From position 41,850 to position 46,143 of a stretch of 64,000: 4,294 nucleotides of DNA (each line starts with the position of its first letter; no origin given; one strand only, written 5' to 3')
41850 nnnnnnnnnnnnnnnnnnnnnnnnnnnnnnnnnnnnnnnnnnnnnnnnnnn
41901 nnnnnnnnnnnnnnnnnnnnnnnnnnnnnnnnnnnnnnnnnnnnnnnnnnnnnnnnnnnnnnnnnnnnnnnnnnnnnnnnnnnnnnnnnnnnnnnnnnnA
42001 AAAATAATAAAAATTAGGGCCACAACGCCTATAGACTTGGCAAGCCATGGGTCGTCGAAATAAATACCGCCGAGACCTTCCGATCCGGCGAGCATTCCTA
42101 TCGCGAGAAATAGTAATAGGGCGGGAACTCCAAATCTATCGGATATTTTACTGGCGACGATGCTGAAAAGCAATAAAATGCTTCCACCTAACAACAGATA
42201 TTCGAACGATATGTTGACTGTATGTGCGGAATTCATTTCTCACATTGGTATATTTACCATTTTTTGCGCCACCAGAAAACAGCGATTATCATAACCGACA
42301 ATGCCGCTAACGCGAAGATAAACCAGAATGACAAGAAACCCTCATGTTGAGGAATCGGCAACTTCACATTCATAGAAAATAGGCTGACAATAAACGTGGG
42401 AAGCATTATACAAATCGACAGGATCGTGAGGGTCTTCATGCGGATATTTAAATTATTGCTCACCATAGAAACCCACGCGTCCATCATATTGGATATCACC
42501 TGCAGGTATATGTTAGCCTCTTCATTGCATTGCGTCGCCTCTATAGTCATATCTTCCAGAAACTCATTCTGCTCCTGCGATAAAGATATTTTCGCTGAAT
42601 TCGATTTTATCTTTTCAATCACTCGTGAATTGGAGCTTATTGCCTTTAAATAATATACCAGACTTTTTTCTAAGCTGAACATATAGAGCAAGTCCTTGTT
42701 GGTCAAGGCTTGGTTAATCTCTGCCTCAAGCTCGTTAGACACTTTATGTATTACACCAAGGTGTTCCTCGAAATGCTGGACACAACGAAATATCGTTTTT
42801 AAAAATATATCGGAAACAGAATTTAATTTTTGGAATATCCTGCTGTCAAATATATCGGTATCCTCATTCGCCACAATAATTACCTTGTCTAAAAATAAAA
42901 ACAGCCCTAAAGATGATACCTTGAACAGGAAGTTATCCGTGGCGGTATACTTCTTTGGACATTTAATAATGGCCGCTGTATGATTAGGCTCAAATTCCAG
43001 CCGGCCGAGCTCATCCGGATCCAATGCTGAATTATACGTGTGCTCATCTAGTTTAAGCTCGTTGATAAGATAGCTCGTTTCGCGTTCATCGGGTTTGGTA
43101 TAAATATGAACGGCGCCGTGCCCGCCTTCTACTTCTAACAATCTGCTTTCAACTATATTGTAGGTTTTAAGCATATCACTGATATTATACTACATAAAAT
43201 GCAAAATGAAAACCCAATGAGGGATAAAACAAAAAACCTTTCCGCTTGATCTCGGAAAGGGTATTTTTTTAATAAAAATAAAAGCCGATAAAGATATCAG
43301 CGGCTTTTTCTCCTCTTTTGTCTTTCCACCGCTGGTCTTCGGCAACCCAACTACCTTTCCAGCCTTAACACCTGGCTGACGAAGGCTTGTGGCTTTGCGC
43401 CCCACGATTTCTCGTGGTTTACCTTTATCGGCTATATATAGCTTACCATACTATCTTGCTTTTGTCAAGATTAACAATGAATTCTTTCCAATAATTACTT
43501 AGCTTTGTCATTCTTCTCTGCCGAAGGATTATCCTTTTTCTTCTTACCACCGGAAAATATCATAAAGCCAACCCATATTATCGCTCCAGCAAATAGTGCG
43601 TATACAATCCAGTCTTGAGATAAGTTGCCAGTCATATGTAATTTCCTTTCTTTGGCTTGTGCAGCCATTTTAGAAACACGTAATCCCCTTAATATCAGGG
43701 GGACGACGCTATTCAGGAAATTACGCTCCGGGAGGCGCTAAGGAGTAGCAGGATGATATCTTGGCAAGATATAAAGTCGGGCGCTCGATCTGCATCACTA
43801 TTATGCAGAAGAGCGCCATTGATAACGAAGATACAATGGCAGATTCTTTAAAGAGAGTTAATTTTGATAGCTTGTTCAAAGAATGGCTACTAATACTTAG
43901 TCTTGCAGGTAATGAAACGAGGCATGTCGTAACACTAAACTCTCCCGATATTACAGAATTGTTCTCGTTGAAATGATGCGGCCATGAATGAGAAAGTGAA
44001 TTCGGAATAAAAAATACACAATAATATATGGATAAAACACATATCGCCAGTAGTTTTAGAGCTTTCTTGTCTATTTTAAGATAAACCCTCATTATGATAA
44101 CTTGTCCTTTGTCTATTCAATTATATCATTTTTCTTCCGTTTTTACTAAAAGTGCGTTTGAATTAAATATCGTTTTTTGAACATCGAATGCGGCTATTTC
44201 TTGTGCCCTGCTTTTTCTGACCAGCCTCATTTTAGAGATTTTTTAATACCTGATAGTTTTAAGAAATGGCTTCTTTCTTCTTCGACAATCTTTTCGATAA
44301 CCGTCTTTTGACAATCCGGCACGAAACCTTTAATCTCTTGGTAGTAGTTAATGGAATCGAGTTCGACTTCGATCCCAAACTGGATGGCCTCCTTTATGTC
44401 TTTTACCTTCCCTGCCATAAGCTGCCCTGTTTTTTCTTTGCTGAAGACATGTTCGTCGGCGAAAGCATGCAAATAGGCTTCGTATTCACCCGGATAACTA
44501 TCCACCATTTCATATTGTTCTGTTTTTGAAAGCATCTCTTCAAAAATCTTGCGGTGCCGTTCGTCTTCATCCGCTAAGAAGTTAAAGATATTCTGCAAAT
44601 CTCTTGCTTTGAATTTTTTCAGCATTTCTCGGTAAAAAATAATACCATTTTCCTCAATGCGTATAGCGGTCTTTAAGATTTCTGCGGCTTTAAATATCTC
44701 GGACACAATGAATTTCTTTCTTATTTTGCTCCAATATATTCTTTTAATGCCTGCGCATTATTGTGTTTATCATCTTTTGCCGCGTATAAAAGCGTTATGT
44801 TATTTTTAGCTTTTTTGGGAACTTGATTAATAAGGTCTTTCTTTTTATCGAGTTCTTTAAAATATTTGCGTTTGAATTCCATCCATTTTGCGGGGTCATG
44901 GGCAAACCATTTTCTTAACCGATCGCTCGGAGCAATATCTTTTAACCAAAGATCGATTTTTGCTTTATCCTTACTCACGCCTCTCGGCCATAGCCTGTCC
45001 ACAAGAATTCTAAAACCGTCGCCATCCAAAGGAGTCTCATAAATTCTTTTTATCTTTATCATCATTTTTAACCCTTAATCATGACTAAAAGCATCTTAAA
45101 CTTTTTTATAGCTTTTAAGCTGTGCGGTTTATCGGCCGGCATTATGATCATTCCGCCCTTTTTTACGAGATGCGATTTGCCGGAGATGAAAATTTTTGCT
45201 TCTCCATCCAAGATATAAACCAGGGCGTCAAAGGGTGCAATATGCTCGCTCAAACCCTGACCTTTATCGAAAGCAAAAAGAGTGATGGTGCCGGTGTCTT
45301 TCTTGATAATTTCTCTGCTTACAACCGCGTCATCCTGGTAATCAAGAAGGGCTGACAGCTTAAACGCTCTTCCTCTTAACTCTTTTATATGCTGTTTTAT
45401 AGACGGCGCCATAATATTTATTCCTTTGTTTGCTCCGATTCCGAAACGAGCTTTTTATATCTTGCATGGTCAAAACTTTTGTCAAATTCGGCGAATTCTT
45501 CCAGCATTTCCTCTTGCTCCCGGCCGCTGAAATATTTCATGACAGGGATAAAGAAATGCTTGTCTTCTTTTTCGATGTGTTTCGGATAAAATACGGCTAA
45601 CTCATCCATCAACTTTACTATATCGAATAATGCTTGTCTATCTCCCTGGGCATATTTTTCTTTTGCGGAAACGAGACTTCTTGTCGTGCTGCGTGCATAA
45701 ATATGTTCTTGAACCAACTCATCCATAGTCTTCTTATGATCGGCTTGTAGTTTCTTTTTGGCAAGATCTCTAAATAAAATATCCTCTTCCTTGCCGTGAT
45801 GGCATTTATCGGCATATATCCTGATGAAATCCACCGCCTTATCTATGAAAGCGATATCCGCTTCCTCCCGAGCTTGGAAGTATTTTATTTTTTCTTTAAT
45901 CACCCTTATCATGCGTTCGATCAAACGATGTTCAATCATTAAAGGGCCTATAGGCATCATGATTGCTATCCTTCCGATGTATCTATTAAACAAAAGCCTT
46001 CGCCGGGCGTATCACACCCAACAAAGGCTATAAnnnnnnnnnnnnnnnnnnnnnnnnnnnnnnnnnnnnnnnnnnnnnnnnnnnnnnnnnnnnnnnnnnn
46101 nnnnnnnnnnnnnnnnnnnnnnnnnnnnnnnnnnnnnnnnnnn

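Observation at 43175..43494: Structured leader or sRNA with antiterminator/terminator competition upstream of a CorA gene; possible degenerate M-box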

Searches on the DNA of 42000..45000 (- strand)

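Call 4: search_rna_families(source=window, start=42000, end=45000, threshold=evalue, max_evalue=10, show_alignments=4)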
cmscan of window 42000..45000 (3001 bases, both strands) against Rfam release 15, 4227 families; matches with E-value up to 10: 11.
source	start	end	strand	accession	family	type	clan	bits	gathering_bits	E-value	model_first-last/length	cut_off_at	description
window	43337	43432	-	RF03167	c-di-GMP-I-GGC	Cis-reg; riboswitch;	CL00126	62.8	59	8.5e-14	1-80/80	no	c-di-GMP-I-GGC riboswitch aptamer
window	43224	43309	-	RF02064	STnc370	Gene; sRNA;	-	29.6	54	0.31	1-71/71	no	Enterobacterial sRNA STnc370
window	43225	43310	-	RF04312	trpB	Cis-reg;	-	23.6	59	3.3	1-107/107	no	trpB ncRNA motif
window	43222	43360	-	RF00557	L10_leader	Cis-reg; leader;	-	22.6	44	0.89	1-138/138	no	Ribosomal protein L10 leader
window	43238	43316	+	RF04312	trpB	Cis-reg;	-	21.1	59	9.8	1-107/107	no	trpB ncRNA motif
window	43228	43317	+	RF02053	STnc430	Gene; sRNA;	-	20.6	47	4.5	1-162/162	no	Enterobacterial sRNA STnc430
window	44214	44310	-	RF03531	n00280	Gene; sRNA;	-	20.5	65.2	7.1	1-101/101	no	Clostridioides difficile sRNA included into helicase gene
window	44054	44099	-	RF01235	snR68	Gene; snRNA; snoRNA; CD-box;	CL00079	18.9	80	6.6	1-137/137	no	Small nucleolar RNA snR68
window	43213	43315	+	RF01387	isrC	Gene; sRNA;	-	17.3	39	4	1-123/123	no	isrC Hfq binding RNA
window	44727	44764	-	RF01727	SAM-SAH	Cis-reg; riboswitch;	-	15.7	40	3.3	1-49/49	no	SAM/SAH riboswitch aptamer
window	43224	43312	+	RF02901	AaHKsRNA41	Gene; sRNA;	-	15.6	97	2.1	1-187/187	no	Aggregatibacter sRNA 41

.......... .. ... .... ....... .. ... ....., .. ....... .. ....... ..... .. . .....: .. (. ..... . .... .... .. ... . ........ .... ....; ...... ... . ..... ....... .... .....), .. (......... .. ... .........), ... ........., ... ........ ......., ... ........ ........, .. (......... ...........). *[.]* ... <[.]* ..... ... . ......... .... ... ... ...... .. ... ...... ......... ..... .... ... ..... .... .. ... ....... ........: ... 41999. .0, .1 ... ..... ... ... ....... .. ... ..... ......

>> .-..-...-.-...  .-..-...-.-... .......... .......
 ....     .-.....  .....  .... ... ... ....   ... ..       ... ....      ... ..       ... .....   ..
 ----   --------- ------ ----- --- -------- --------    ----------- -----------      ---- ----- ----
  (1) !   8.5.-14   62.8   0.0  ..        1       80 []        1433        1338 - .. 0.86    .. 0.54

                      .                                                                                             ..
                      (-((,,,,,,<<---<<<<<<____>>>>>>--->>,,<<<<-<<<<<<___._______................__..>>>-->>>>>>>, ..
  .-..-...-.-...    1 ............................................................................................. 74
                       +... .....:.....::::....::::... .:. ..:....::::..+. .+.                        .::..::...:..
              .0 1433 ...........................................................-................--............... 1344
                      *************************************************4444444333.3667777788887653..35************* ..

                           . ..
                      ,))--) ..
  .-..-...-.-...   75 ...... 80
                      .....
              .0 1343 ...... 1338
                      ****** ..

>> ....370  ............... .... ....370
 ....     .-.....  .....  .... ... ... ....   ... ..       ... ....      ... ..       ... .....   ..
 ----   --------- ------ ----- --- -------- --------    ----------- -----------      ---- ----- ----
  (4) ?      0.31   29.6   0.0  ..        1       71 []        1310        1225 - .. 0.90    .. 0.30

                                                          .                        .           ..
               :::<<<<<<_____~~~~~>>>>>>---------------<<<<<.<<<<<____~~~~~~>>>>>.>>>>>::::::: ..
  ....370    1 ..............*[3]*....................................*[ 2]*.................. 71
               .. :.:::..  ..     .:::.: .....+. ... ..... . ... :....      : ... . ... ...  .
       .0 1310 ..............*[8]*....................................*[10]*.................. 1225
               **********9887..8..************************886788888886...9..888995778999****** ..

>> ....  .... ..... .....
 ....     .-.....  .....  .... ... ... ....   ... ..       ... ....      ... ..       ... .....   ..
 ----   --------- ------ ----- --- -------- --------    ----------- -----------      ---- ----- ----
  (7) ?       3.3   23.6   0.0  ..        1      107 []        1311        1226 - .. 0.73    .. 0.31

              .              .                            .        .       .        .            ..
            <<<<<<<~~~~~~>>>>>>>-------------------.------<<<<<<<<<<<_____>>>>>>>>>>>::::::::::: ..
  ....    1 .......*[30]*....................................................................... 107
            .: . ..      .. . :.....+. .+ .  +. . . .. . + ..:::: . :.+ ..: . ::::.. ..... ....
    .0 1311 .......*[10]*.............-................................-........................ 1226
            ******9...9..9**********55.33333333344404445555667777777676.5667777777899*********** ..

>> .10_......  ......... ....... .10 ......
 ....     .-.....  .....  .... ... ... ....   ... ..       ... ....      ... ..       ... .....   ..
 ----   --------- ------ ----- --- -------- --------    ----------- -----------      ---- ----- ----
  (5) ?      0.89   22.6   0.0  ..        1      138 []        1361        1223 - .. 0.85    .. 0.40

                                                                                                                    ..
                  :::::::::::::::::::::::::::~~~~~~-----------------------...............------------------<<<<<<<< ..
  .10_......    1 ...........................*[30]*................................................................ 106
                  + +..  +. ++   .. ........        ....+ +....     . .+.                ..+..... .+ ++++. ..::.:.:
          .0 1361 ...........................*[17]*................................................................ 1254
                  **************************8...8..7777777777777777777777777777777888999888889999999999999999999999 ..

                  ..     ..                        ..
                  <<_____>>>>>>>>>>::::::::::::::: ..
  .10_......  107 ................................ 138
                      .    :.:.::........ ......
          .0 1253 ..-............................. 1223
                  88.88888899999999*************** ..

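Call 18: search_rna_families(sources=[L001, L002, L003, L004, L005, L006, L007, L008, L009, L010], threshold=evalue, max_evalue=0.01)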
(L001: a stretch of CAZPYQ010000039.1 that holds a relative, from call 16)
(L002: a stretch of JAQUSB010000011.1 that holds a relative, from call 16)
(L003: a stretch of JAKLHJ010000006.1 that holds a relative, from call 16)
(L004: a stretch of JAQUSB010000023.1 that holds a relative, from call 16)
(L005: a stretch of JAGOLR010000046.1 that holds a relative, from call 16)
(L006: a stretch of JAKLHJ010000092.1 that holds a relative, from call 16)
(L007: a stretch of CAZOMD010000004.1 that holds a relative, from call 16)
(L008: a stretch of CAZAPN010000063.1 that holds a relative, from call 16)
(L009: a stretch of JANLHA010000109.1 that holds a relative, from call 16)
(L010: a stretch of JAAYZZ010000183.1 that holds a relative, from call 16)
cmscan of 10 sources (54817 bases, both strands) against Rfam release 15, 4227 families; matches with E-value up to 0.01: 3.
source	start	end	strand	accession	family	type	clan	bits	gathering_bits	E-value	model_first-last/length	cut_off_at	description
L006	879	974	+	RF03167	c-di-GMP-I-GGC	Cis-reg; riboswitch;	CL00126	63.5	59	1e-12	1-80/80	no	c-di-GMP-I-GGC riboswitch aptamer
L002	1784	1878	+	RF03167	c-di-GMP-I-GGC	Cis-reg; riboswitch;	CL00126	62.9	59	1.5e-12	1-80/80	no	c-di-GMP-I-GGC riboswitch aptamer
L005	2723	2818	+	RF03167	c-di-GMP-I-GGC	Cis-reg; riboswitch;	CL00126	55.5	59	2e-10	1-80/80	no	c-di-GMP-I-GGC riboswitch aptamer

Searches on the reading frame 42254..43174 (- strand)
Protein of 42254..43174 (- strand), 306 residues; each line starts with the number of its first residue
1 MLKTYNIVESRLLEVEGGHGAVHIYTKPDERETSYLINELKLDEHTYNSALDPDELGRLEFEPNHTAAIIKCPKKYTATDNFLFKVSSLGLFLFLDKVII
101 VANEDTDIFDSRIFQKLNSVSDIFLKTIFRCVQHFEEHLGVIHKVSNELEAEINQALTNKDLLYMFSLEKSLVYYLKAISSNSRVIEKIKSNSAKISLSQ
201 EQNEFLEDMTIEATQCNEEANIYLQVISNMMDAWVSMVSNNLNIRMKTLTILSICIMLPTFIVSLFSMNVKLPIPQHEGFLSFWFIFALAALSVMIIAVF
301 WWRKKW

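Call 8: search_protein_families(library=pfam, proteins=[window:42254-43174:-], max_evalue=0.01)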
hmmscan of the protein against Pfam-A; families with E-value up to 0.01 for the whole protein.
window:42254-43174:- (306 aa): 2 families
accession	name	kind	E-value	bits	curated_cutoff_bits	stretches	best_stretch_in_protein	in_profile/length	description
PF01544.23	CorA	-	9.8e-41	140.4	27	1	25-299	9-288/292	CorA-like Mg2+ transporter protein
PF20990.2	DUF2207_C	-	0.00075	19.7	33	1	191-303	63-186/247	Predicted membrane protein (DUF2207) C-terminal domain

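Call 16: find_related_loci(query=window:42254-43174:-, collection=genome_contigs, flank=3000)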
Query window:42254-43174:- (306 aa) in genome_contigs; peptide patterns used: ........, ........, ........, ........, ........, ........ (x = any residue, [..] = any of these).
51 stretches matched a pattern; 10 encode a relative of the query (tblastn E <= 1e-3); 10 distinct loci.
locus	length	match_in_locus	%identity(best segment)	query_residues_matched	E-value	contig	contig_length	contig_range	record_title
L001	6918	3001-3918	93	1-306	0e+0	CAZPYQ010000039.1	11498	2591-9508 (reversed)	MAG TPA_asm: uncultured Planctomycetia bacterium isolate SRP098346_co1_237 genome assembly, contig: NODE_6970_length_114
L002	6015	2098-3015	87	1-306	0e+0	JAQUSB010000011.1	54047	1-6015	MAG: Candidatus Omnitrophota bacterium isolate STD1_87 NODE_1160_length_54047_cov_5.652392_Sandtown_D1, whole genome sho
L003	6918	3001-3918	87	1-306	0e+0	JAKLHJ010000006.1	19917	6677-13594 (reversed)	MAG: Patescibacteria group bacterium isolate RA.bin60 RA.bin60_6, whole genome shotgun sequence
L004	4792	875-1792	85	1-306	0e+0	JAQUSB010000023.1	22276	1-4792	MAG: Candidatus Omnitrophota bacterium isolate STD1_87 NODE_5098_length_22276_cov_4.626620_Sandtown_D1, whole genome sho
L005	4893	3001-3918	84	1-306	1e-179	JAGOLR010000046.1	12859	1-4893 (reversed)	MAG: Candidatus Omnitrophota bacterium isolate Go_SlDig_bin_236 Go_SlDig_14485_length_12859_cov_6.141376, whole genome s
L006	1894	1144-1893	93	1-250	2e-169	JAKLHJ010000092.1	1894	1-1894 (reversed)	MAG: Patescibacteria group bacterium isolate RA.bin60 RA.bin60_92, whole genome shotgun sequence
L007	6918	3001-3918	73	1-306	7e-154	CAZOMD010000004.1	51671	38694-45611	MAG TPA_asm: uncultured Planctomycetia bacterium isolate binchicken_co232_106 genome assembly, contig: NODE_1005_length_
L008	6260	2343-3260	71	1-306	2e-148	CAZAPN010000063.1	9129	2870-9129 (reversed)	MAG TPA_asm: uncultured Planctomycetales bacterium isolate binchicken_co154_239 genome assembly, contig: NODE_15726_leng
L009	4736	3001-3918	65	1-306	5e-138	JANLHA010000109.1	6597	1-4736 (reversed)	MAG: Candidatus Omnitrophota bacterium isolate P6-5 k99_365830, whole genome shotgun sequence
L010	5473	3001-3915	57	1-306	3e-117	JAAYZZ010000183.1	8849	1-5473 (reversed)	MAG: Elusimicrobia bacterium isolate AS06rmzACSIP_371 526639_AS06, whole genome shotgun sequence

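Call 22: find_encoding_contigs(protein=window:42254-43174:-, flank=10000, max_places=6)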
Protein window:42254-43174:- (306 aa): 3 contigs read that carry it; 3 places shown.
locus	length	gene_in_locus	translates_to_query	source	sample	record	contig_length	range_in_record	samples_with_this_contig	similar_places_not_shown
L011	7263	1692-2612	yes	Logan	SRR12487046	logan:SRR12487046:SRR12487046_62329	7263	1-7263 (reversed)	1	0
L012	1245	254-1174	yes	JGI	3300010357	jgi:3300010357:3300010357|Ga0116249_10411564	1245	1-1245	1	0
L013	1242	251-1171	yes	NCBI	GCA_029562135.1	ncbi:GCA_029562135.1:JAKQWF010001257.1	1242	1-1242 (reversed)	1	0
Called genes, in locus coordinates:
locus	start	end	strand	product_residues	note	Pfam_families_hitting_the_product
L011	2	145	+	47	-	?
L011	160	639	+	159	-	PF02915:Rubrerythrin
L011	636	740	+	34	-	-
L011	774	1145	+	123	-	-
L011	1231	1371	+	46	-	-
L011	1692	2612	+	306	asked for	PF01544:CorA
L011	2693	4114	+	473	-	PF00999:Na_H_Exchanger, PF02080:TrkA_C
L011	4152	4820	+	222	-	PF00072:Response_reg, PF00486:Trans_reg_C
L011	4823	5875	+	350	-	PF00672:HAMP, PF00512:HisKA, PF02518:HATPase_c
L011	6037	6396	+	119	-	PF00072:Response_reg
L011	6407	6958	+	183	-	PF18955:DUF5698, PF10035:DUF2179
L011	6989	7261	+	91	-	?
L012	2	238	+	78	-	?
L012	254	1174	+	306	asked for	PF01544:CorA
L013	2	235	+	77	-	?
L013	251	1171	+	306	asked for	PF01544:CorA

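Call 47: search_protein_families(library=phrogs, proteins=[window:42254-43174:-], max_evalue=0.001)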
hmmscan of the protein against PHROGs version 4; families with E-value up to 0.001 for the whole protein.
window:42254-43174:- (306 aa): 1 family
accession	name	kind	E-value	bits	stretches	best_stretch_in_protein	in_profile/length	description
phrog_26011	-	unknown function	4.7e-30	105.5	1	6-278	6-293/322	-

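Call 57: search_solved_structures(query=window:42254-43174:-, max_evalue=0.001, show_alignments=1)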
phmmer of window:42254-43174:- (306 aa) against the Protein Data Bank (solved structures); distinct sequences matched with E-value up to 0.001: 10.
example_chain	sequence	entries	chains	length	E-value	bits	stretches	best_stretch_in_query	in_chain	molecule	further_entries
4cy4_A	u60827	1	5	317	1.6e-14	57.2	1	28-306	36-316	MAGNESIUM TRANSPORT PROTEIN CORA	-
4ev6_A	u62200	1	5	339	2.4e-14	56.6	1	28-306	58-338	Magnesium transport protein CorA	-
3jcf_A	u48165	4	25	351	2e-09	40.5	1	122-306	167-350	Magnesium transport protein CorA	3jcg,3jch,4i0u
2bbj_A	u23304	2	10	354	2e-09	40.4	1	122-306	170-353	divalent cation transport-related protein | Magnesium transport protein corA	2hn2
2iub_A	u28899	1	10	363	2.2e-09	40.3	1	122-306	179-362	DIVALENT CATION TRANSPORT-RELATED PROTEIN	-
8tmb_A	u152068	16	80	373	2.4e-09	40.2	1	122-306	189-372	Cobalt/magnesium transport protein CorA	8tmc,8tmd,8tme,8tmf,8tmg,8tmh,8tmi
4eeb_A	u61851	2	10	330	6.6e-09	38.8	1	135-306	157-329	Magnesium transport protein CorA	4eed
5jrw_A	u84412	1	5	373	1.9e-08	37.3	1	135-306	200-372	Cobalt/magnesium transport protein CorA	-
5jtg_A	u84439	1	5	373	2e-08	37.2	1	135-306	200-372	Cobalt/magnesium transport protein CorA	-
4egw_A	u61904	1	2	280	8.3e-05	25.3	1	28-245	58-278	Magnesium transport protein CorA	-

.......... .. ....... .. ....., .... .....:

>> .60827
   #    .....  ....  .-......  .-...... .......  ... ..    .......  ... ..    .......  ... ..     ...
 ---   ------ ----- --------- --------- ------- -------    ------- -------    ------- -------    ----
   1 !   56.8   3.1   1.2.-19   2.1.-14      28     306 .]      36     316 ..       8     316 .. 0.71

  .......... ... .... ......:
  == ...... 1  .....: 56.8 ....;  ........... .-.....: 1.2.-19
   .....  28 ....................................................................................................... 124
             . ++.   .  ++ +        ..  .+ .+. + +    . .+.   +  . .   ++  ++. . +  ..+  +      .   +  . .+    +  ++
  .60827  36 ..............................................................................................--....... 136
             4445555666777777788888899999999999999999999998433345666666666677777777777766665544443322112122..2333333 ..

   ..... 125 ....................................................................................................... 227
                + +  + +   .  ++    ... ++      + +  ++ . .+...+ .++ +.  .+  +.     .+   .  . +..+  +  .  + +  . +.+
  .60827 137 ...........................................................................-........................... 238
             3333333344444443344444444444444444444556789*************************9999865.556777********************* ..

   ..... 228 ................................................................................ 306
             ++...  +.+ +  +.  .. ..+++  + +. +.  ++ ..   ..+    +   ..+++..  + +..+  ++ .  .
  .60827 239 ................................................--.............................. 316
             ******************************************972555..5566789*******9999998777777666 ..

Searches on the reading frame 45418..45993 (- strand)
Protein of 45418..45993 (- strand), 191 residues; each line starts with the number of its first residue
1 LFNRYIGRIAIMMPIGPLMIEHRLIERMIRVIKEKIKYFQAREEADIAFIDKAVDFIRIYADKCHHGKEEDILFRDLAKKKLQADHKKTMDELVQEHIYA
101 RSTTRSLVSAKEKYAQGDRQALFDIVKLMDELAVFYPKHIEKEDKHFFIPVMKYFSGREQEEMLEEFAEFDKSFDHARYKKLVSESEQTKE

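Call 8: search_protein_families(library=pfam, proteins=[window:45418-45993:-], max_evalue=0.01)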
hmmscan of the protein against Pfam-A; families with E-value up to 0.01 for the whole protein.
window:45418-45993:- (191 aa): 1 family
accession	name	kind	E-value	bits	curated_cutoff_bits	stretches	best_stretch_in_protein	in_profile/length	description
PF01814.28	Hemerythrin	-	4.9e-11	43.6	25.3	2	18-148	6-124/127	Hemerythrin HHE cation binding domain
